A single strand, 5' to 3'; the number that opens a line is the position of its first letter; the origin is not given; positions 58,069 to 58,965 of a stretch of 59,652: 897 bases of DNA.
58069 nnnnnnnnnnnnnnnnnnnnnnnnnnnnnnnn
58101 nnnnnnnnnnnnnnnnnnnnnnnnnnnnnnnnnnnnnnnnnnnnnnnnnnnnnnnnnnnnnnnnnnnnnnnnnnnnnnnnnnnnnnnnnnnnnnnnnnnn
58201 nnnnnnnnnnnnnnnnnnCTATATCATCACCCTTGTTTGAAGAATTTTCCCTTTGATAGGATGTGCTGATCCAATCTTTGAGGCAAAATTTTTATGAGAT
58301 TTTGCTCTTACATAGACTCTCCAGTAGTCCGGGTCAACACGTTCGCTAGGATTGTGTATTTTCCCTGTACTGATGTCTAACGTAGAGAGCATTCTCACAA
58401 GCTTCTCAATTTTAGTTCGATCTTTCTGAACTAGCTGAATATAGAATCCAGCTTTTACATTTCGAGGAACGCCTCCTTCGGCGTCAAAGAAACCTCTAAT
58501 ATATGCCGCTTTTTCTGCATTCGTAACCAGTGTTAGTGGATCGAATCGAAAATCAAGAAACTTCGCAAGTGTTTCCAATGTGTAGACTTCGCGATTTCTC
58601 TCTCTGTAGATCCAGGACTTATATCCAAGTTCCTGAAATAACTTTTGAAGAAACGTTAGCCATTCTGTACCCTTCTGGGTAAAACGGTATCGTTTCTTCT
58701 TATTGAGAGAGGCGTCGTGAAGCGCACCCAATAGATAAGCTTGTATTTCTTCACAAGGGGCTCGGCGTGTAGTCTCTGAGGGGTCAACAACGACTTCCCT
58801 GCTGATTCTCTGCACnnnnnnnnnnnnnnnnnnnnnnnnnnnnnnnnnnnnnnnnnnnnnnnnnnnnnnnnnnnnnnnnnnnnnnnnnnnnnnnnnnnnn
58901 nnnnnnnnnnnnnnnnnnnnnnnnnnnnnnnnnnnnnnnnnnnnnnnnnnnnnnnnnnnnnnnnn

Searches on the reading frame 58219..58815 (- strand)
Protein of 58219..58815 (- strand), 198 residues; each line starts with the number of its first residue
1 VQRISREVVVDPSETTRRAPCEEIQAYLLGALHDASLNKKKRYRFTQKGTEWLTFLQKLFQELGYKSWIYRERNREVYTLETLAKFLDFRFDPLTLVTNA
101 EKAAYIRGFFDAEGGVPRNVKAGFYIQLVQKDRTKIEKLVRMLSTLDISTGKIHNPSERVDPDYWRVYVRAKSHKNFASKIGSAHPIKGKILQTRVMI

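Call 70: search_protein_families(library=ncbifam, proteins=[window:58219-58815:-], max_evalue=0.01)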
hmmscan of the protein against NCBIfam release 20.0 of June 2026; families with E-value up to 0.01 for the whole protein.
window:58219-58815:- (198 aa): 0 families

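Call 97: search_protein_families(library=pfam, proteins=[window:58219-58815:-], max_evalue=0.001)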
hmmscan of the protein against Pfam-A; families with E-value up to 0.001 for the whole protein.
window:58219-58815:- (198 aa): 1 family
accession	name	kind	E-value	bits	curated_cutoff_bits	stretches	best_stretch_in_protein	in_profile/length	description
PF14528.11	LAGLIDADG_3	-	7.7e-18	65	22.5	1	101-182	2-82/82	LAGLIDADG-like domain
